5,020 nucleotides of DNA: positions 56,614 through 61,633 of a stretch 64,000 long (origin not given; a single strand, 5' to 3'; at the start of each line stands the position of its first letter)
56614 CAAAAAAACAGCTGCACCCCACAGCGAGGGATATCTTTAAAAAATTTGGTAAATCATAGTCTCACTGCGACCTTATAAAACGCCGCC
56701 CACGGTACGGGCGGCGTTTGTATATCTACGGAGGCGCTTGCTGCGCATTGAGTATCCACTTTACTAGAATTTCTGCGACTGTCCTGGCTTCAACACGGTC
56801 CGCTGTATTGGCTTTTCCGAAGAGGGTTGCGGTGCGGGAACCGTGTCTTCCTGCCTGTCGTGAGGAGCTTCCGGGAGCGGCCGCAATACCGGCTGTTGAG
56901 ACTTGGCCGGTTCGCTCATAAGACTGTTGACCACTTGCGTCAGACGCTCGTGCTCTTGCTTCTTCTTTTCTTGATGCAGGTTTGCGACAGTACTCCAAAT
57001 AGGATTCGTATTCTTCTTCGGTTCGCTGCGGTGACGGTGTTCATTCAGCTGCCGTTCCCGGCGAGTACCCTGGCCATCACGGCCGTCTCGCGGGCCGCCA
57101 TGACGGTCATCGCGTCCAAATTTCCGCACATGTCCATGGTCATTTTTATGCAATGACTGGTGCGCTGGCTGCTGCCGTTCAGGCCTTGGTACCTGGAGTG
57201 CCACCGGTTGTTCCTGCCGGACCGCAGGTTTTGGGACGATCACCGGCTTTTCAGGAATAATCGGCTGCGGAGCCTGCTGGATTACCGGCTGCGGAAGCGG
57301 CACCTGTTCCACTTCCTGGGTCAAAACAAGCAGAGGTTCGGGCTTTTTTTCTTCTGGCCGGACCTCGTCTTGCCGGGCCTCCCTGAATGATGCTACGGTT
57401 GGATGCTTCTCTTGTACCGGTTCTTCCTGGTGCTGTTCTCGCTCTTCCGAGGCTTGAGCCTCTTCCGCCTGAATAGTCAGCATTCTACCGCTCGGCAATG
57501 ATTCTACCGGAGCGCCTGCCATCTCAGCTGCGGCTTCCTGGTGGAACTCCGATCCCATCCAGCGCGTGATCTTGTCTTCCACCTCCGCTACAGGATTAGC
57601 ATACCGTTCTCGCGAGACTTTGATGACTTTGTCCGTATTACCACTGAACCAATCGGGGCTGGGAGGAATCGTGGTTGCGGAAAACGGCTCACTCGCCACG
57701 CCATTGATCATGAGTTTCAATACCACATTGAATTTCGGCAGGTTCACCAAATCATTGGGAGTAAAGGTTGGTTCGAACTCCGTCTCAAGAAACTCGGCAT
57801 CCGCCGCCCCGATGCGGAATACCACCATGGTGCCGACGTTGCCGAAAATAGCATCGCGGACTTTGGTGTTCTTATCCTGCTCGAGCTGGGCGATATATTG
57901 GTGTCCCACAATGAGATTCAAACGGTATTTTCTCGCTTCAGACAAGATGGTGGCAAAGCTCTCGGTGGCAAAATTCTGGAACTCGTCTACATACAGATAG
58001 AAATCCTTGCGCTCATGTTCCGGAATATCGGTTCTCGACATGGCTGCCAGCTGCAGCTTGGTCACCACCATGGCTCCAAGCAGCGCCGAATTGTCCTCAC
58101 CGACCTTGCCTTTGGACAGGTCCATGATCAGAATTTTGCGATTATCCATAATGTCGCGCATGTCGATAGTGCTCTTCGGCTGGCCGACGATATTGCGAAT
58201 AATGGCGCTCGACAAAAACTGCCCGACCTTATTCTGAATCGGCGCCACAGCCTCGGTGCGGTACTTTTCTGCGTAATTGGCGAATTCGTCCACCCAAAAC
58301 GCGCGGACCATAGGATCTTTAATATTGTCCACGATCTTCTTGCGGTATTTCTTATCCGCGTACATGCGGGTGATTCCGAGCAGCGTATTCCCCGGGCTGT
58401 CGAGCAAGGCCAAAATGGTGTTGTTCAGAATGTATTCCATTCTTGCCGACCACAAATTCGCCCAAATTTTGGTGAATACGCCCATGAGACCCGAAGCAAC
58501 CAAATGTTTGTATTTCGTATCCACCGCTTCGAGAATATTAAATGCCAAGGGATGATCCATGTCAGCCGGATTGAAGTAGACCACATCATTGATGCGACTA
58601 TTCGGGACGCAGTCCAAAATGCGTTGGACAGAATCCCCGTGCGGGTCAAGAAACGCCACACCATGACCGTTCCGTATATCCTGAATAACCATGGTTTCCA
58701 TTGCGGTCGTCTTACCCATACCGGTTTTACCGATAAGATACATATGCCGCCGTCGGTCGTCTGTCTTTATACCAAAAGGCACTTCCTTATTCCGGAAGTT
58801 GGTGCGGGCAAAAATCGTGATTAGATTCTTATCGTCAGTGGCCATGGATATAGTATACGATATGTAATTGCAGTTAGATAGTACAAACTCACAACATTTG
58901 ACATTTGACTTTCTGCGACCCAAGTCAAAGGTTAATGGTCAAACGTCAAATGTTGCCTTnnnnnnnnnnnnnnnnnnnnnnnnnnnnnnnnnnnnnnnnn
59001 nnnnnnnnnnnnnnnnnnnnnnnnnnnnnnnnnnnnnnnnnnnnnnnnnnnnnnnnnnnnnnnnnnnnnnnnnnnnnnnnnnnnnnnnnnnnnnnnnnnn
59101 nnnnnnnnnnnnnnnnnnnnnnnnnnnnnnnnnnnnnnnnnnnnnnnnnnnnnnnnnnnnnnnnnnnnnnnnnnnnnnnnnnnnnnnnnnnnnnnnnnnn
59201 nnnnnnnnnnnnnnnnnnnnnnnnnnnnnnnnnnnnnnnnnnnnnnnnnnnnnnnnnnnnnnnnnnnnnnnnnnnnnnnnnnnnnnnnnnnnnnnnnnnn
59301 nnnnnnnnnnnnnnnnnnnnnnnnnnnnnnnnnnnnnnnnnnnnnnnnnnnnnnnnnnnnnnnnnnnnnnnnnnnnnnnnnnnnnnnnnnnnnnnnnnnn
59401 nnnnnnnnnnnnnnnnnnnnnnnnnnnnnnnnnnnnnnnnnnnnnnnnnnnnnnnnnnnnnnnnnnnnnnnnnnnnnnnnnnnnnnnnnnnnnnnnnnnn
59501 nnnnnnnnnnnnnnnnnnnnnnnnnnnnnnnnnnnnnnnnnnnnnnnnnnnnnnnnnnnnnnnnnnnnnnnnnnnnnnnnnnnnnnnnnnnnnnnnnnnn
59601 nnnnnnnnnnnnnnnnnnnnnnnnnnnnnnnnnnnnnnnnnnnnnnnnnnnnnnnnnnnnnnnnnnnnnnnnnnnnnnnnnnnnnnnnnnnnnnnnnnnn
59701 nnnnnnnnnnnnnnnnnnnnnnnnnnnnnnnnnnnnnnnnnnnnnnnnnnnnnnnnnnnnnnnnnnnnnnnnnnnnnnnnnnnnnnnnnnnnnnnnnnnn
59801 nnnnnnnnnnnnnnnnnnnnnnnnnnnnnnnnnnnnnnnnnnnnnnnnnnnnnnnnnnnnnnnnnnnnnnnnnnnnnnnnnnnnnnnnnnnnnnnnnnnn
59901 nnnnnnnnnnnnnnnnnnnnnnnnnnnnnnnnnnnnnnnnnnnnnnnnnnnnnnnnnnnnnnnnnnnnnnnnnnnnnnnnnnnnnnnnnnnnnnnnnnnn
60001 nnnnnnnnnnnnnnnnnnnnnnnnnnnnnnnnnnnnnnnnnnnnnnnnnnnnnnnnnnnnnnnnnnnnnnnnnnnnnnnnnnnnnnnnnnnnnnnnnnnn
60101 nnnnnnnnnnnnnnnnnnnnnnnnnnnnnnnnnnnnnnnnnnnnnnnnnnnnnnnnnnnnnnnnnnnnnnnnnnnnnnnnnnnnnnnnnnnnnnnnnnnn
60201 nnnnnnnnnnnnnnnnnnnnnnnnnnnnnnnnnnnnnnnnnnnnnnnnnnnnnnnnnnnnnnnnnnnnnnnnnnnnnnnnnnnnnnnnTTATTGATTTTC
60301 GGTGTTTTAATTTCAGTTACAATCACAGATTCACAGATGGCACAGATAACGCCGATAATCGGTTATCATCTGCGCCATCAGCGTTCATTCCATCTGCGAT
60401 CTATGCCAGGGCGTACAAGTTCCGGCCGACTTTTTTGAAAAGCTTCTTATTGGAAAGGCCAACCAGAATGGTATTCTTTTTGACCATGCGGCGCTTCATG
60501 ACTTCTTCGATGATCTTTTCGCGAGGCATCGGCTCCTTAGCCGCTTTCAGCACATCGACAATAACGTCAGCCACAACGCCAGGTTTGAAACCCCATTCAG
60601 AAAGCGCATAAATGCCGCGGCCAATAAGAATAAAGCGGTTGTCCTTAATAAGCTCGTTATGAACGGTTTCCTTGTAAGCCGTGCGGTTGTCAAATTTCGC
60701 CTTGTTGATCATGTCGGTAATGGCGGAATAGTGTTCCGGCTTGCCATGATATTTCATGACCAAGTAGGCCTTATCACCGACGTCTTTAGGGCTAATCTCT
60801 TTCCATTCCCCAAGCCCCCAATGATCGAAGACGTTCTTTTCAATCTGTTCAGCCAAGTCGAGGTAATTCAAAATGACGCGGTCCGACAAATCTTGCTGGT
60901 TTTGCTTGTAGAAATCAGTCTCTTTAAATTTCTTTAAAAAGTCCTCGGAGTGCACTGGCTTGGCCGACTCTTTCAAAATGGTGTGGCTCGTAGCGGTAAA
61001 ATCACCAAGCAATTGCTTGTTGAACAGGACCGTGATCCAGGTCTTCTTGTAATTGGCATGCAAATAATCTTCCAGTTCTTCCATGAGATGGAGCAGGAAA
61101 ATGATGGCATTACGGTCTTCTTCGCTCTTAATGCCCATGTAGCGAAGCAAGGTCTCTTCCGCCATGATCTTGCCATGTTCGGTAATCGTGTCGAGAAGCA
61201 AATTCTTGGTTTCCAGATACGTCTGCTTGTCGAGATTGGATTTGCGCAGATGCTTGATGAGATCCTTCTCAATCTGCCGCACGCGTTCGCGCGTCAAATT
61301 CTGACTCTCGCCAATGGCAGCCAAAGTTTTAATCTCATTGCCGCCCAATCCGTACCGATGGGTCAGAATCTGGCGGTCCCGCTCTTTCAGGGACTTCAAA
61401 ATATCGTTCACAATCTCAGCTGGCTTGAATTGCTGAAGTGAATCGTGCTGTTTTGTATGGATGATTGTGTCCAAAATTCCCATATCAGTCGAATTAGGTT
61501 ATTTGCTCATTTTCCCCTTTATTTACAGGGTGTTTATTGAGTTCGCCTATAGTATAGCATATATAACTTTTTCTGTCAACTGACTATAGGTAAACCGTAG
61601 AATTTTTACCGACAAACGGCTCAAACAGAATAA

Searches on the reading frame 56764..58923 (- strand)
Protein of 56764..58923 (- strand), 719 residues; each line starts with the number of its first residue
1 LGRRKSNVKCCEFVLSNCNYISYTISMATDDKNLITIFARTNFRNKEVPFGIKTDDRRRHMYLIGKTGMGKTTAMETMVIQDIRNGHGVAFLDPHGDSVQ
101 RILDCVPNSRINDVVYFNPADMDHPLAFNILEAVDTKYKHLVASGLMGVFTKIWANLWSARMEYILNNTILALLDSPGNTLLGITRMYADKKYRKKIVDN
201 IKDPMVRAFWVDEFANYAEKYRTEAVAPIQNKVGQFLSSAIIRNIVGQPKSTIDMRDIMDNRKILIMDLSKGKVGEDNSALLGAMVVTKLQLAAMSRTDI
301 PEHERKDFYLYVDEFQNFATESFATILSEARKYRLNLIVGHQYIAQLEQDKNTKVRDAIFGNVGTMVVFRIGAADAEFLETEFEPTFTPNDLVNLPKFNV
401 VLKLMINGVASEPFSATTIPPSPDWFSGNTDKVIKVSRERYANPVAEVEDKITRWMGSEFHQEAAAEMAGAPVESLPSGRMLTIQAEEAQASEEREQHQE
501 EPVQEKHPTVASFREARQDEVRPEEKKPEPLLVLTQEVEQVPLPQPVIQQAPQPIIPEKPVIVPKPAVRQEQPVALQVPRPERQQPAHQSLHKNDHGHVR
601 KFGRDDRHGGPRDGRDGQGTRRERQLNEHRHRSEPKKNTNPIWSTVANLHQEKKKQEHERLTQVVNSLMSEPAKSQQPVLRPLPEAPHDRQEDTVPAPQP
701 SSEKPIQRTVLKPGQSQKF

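Call 34: search_protein_families(library=pfam, proteins=[window:56764-58923:-], max_evalue=0.001)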
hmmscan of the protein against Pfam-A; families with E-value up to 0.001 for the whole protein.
window:56764-58923:- (719 aa): 5 families
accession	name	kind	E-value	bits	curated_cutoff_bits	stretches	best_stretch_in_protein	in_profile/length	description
PF10412.15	TrwB_AAD_bind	-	4.7e-15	55.8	20.5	1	53-372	10-311/387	Type IV secretion-system coupling protein DNA-binding domain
PF01935.23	DUF87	-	1.1e-08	35.9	23.2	1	45-272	9-204/220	Helicase HerA, central domain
PF12696.13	TraG-D_C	-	7.2e-08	32.8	22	1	309-380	3-73/126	TraM recognition site of TraD and TraG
PF02534.20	T4SS-DNA_transf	-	1.1e-06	28.2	20.1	1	52-373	38-370/468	Type IV secretory system Conjugative DNA transfer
PF25199.1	nSTAND_NTPase5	-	0.00083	19.6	34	0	53-139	36-124/145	Novel STAND NTPase 5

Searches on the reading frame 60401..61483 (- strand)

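Call 34: search_protein_families(library=pfam, proteins=[window:60401-61483:-], max_evalue=0.001)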
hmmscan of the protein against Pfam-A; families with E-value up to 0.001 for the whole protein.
window:60401-61483:- (360 aa): 2 families
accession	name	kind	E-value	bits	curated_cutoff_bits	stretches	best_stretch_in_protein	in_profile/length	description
PF05066.19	HARE-HTH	-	5e-12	46.5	25.9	0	238-297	6-71/71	HB1, ASXL, restriction endonuclease HTH domain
PF04545.22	Sigma70_r4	-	5.4e-12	45.5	24.1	1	29-81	2-50/50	Sigma-70, region 4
